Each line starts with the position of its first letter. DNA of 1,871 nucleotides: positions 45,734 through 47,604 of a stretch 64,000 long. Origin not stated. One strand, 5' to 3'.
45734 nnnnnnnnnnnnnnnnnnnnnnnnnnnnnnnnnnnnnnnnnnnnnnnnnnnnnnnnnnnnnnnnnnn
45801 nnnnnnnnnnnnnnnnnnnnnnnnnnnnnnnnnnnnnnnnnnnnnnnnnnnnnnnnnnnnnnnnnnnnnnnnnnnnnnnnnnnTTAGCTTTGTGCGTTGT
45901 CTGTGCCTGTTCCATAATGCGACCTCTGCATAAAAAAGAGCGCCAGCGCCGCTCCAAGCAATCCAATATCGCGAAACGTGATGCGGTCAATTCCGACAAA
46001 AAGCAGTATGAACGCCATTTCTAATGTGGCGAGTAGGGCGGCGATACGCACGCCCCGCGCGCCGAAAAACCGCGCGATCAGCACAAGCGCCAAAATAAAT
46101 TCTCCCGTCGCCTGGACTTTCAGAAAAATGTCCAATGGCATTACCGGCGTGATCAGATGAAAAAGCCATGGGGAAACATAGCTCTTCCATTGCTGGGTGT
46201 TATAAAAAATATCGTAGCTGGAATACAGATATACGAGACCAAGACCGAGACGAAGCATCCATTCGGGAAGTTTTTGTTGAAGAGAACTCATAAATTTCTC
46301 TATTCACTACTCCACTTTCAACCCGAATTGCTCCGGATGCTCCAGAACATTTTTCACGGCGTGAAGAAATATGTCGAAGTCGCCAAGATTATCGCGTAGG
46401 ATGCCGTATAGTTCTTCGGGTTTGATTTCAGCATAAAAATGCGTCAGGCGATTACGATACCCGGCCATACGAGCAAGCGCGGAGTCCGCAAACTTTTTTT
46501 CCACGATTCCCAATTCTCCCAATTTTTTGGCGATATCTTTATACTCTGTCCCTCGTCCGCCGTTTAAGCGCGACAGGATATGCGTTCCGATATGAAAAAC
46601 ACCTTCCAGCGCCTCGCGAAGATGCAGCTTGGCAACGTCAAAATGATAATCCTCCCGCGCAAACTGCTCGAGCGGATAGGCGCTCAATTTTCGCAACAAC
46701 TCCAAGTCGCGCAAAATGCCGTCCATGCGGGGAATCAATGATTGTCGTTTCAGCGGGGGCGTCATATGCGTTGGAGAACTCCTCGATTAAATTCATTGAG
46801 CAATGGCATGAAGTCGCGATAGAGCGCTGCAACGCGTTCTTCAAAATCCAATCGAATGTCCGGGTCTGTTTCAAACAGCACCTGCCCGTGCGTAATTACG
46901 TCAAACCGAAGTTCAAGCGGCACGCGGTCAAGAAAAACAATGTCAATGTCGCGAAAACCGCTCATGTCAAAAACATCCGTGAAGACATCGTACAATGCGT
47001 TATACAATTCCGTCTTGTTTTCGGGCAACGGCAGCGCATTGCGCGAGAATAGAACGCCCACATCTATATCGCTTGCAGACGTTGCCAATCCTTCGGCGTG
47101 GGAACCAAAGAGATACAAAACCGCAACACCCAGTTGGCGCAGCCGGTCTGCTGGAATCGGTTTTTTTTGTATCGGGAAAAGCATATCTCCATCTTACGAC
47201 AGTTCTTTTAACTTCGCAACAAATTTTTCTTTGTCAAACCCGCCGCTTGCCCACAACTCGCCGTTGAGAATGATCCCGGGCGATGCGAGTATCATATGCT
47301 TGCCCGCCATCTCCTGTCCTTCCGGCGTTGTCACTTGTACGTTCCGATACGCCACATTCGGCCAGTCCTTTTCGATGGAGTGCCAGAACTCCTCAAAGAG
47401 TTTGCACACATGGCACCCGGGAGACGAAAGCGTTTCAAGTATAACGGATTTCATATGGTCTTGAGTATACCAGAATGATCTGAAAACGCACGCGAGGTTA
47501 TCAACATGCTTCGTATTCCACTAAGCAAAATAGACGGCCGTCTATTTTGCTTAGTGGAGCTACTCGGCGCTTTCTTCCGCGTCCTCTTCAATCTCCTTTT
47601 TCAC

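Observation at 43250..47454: Membrane thiol/copper redox cluster (Trx-like, DoxX, CcdA, His-rich tandem-domain protein, CuA-type cupredoxin) in an organism with no visible respiratory context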

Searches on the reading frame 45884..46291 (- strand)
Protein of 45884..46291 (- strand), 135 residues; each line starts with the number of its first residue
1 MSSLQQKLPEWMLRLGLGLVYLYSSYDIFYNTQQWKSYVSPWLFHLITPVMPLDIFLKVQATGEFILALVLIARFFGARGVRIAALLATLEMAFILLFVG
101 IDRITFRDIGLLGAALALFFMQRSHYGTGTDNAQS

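Call 3: search_protein_families(library=pfam, proteins=[window:45884-46291:-], max_evalue=0.1)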
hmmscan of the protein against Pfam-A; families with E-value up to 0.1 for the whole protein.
window:45884-46291:- (135 aa): 0 families

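Call 4: search_protein_families(library=ncbifam, proteins=[window:45884-46291:-], max_evalue=0.1)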
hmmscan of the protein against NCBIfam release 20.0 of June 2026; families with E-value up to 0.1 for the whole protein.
window:45884-46291:- (135 aa): 0 families

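Call 29: search_protein_families(library=pfam, alignment_id=A3, max_evalue=1)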
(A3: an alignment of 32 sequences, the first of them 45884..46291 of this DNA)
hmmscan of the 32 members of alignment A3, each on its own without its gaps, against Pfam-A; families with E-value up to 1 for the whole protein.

A. member 1, window:45884-46291:- (135 aa): 0 families

B. families by the number of members that match (of 32 scanned): 20 families
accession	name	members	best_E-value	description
PF07291.16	MauE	16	0.0013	Methylamine utilisation protein MauE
PF07681.17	DoxX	7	0.0016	DoxX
PF11127.14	YgaP-like_TM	3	0.35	Inner membrane protein YgaP-like, transmembrane domain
PF13781.11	DoxX_3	2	0.083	DoxX-like family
PF16504.10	SP24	1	0.003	Putative virion membrane protein of plant and insect virus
PF20582.4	UPF0758_N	1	0.037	UPF0758 N-terminal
PF13937.11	DUF4212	1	0.047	Domain of unknown function (DUF4212)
PF20237.3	DUF6594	1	0.06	Family of unknown function (DUF6594)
PF14248.12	DUF4345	1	0.087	Domain of unknown function (DUF4345)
PF19366.4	DUF5942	1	0.15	Domain of unknown function (DUF5942)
PF17328.7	DUF5366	1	0.15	Family of unknown function (DUF5366)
PF17520.7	DUF5445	1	0.2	Family of unknown function (DUF5445)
PF13786.12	DUF4179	1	0.21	Domain of unknown function (DUF4179)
PF04246.17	RseC_MucC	1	0.26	Positive regulator of sigma(E), RseC/MucC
PF19019.6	Phlebo_G2_C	1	0.3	Phlebovirus glycoprotein G2 C-terminal domain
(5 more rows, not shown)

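Call 71: search_protein_families(library=ncbifam, alignment_id=A3, max_evalue=1)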
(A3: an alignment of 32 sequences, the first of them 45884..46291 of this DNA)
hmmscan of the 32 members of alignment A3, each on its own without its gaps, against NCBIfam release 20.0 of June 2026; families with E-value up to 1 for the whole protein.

A. member 1, window:45884-46291:- (135 aa): 0 families

B. families by the number of members that match (of 32 scanned): 19 families
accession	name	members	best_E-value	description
NF007885.0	PRK10591.1-4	2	0.0069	hypothetical protein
TIGR00380.1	cobal_cbiB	2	0.0094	adenosylcobinamide-phosphate synthase CbiB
NF050144.1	matur_HvfX_fam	2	0.011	HvfX family Cu-binding RiPP maturation protein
TIGR00790.1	fnt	1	0.0023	formate/nitrite family transporter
TIGR00946.1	2a69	1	0.0056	auxin efflux carrier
TIGR03262.1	PhnU2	1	0.011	putative 2-aminoethylphosphonate ABC transporter permease subunit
NF004753.0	PRK06080.1-5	1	0.017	1,4-dihydroxy-2-naphthoate polyprenyltransferase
NF007067.0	PRK09512.1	1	0.024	ribose ABC transporter permease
TIGR03647.1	Na_symport_sm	1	0.024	sodium/substrate symporter small subunit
NF010976.0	PRK14399.1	1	0.03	membrane protein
NF047588.1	GlcsyltransPgfSStrep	1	0.095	glycosyltransferase PgfS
NF005952.0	PRK08025.1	1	0.12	kdo(2)-lipid IV(A) palmitoleoyltransferase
NF033821.0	YoaK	1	0.13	YoaK family small membrane protein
NF009250.0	PRK12604.1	1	0.14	putative monovalent cation/H+ antiporter subunit F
NF002494.0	PRK01821.1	1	0.19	hypothetical protein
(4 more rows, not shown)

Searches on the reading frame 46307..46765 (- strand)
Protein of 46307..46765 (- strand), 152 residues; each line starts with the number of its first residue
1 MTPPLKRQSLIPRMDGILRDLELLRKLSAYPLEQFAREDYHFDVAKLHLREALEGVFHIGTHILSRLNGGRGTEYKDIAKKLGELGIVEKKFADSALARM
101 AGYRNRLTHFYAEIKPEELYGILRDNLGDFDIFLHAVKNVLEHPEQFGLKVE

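Call 3: search_protein_families(library=pfam, proteins=[window:46307-46765:-], max_evalue=0.1)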
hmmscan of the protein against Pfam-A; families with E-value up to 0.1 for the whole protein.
window:46307-46765:- (152 aa): 1 family
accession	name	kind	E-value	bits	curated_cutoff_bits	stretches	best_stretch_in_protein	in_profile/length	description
PF01934.22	HepT-like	-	1.6e-18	67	23.5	1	17-136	1-119/120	Ribonuclease HepT-like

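Call 4: search_protein_families(library=ncbifam, proteins=[window:46307-46765:-], max_evalue=0.1)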
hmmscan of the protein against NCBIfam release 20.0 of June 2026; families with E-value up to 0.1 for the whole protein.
window:46307-46765:- (152 aa): 1 family
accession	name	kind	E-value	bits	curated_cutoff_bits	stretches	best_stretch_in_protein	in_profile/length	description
NF047751.1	HepT_toxin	equivalog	9.9e-21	73.8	60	1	16-133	4-120/120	type VII toxin-antitoxin system HepT family RNase toxin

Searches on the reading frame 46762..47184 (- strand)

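Call 3: search_protein_families(library=pfam, proteins=[window:46762-47184:-], max_evalue=0.1)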
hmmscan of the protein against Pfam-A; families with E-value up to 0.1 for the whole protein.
window:46762-47184:- (140 aa): 3 families
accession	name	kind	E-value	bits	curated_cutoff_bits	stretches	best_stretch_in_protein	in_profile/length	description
PF18765.7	Polbeta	-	1e-14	54.8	26.9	1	19-108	12-92/93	Polymerase beta, Nucleotidyltransferase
PF01909.29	NTP_transf_2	-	6.1e-09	36.6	21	1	14-50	7-46/93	Nucleotidyltransferase domain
PF22600.2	MTPAP-like_central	-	3.9e-06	27.4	27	1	22-94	41-109/139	Poly(A) RNA polymerase, mitochondrial-like, central palm domain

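Call 4: search_protein_families(library=ncbifam, proteins=[window:46762-47184:-], max_evalue=0.1)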
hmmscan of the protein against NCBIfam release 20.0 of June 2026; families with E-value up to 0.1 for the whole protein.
window:46762-47184:- (140 aa): 2 families
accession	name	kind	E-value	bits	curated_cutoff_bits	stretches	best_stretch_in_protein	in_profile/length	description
NF047752.1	MntA_antitoxin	equivalog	4.4e-21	74.8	60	1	18-127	5-104/106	type VII toxin-antitoxin system MntA family adenylyltransferase antitoxin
NF012212.1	ANT_9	subfamily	0.0037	16.6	340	1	20-86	21-85/249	aminoglycoside nucleotidyltransferase ANT(9)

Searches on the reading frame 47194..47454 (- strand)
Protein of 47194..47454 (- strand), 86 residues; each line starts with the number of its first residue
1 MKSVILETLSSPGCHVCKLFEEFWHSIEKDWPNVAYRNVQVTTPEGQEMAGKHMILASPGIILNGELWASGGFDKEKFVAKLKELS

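Call 3: search_protein_families(library=pfam, proteins=[window:47194-47454:-], max_evalue=0.1)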
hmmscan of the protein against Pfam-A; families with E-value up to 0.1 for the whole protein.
window:47194-47454:- (86 aa): 2 families
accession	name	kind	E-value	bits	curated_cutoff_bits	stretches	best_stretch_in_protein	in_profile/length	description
PF13192.12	Thioredoxin_3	-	2.2e-05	24.9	24.8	1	11-82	7-74/76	Thioredoxin domain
PF00085.26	Thioredoxin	-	0.065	13.7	23.5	1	9-64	25-79/103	Thioredoxin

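Call 4: search_protein_families(library=ncbifam, proteins=[window:47194-47454:-], max_evalue=0.1)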
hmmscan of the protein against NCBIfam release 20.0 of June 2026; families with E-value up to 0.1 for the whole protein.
window:47194-47454:- (86 aa): 3 families
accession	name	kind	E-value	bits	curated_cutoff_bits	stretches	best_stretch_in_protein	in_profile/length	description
TIGR00411.1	redox_disulf_1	equivalog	1.6e-05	24.8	92.75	1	4-84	1-80/82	MJ0307 family thioredoxin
TIGR02187.2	PDO_seleno_TRX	equivalog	0.029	13.7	185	1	3-84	129-208/209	protein disulfide oxidoreductase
TIGR03140.1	AhpF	equivalog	0.092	11.3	502.9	1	47-84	160-197/515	alkyl hydroperoxide reductase subunit F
